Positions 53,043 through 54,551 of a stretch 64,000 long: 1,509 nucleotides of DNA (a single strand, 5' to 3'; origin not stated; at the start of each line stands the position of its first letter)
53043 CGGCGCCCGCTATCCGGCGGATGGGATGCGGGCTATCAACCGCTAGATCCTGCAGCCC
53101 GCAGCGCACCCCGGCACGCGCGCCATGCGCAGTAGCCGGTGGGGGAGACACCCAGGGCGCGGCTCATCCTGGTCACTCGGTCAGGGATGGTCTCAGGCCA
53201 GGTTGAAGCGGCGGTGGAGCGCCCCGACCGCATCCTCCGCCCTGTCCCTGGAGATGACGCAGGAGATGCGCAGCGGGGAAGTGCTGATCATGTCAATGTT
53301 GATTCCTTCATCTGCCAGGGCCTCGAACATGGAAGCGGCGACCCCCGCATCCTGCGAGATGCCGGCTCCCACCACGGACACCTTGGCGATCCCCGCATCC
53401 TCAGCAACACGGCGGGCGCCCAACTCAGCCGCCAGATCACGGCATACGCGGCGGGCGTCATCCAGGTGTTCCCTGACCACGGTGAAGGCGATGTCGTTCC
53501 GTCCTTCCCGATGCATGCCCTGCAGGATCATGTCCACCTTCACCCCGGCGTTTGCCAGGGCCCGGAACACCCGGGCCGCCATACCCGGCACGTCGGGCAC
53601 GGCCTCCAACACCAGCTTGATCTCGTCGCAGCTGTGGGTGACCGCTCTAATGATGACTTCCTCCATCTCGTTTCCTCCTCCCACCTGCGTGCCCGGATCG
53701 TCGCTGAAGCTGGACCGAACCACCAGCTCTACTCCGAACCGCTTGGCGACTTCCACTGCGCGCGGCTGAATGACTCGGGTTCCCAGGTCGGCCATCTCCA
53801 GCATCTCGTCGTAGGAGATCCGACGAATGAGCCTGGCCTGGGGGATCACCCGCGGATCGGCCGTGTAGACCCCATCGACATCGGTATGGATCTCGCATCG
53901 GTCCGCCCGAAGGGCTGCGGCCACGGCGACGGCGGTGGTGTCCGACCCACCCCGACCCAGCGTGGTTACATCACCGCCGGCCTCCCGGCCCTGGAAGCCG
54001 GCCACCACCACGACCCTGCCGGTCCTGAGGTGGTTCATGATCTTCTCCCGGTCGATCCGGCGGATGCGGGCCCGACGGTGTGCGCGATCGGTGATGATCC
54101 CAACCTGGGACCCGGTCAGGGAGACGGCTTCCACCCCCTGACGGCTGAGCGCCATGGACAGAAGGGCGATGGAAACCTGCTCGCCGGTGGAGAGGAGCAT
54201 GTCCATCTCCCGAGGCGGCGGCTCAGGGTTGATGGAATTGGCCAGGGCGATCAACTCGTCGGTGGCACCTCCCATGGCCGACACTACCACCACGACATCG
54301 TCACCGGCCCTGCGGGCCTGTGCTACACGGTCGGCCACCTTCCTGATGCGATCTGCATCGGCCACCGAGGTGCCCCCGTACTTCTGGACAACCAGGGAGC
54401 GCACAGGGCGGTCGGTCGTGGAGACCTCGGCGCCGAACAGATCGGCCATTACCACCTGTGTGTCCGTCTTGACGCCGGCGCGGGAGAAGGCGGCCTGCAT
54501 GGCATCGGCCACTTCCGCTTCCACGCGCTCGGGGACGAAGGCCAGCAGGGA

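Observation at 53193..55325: Single 710-codon ORF fusing homoserine kinase (ThrB) to a complete aspartokinase with two ACT domains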

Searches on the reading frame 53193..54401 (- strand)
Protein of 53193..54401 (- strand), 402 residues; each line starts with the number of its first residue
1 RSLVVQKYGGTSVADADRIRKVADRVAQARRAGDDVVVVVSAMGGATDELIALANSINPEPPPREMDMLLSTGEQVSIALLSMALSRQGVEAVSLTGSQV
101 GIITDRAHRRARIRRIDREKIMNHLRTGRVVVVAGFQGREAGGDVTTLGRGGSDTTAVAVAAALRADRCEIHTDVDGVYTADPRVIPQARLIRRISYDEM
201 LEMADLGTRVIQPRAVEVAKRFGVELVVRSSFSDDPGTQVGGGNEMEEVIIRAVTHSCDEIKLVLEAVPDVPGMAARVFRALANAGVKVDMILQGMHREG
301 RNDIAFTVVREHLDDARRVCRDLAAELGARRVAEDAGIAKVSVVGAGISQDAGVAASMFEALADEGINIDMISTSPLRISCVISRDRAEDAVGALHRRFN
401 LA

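Call 51: search_solved_structures(query=window:53193-54401:-, max_evalue=1e-90, show_alignments=4)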
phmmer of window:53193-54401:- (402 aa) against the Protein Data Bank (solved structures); distinct sequences matched with E-value up to 1e-90: 4.
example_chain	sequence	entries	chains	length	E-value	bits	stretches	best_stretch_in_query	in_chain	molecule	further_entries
3l76_A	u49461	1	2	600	5.6e-146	489.5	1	2-400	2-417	Aspartokinase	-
5yei_C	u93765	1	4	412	2.4e-128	431.5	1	2-401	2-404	Aspartokinase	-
3ab4_A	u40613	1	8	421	3.5e-113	381.6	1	2-401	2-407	Aspartokinase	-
3aaw_A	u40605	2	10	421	4.8e-113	381.2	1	2-401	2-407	Aspartokinase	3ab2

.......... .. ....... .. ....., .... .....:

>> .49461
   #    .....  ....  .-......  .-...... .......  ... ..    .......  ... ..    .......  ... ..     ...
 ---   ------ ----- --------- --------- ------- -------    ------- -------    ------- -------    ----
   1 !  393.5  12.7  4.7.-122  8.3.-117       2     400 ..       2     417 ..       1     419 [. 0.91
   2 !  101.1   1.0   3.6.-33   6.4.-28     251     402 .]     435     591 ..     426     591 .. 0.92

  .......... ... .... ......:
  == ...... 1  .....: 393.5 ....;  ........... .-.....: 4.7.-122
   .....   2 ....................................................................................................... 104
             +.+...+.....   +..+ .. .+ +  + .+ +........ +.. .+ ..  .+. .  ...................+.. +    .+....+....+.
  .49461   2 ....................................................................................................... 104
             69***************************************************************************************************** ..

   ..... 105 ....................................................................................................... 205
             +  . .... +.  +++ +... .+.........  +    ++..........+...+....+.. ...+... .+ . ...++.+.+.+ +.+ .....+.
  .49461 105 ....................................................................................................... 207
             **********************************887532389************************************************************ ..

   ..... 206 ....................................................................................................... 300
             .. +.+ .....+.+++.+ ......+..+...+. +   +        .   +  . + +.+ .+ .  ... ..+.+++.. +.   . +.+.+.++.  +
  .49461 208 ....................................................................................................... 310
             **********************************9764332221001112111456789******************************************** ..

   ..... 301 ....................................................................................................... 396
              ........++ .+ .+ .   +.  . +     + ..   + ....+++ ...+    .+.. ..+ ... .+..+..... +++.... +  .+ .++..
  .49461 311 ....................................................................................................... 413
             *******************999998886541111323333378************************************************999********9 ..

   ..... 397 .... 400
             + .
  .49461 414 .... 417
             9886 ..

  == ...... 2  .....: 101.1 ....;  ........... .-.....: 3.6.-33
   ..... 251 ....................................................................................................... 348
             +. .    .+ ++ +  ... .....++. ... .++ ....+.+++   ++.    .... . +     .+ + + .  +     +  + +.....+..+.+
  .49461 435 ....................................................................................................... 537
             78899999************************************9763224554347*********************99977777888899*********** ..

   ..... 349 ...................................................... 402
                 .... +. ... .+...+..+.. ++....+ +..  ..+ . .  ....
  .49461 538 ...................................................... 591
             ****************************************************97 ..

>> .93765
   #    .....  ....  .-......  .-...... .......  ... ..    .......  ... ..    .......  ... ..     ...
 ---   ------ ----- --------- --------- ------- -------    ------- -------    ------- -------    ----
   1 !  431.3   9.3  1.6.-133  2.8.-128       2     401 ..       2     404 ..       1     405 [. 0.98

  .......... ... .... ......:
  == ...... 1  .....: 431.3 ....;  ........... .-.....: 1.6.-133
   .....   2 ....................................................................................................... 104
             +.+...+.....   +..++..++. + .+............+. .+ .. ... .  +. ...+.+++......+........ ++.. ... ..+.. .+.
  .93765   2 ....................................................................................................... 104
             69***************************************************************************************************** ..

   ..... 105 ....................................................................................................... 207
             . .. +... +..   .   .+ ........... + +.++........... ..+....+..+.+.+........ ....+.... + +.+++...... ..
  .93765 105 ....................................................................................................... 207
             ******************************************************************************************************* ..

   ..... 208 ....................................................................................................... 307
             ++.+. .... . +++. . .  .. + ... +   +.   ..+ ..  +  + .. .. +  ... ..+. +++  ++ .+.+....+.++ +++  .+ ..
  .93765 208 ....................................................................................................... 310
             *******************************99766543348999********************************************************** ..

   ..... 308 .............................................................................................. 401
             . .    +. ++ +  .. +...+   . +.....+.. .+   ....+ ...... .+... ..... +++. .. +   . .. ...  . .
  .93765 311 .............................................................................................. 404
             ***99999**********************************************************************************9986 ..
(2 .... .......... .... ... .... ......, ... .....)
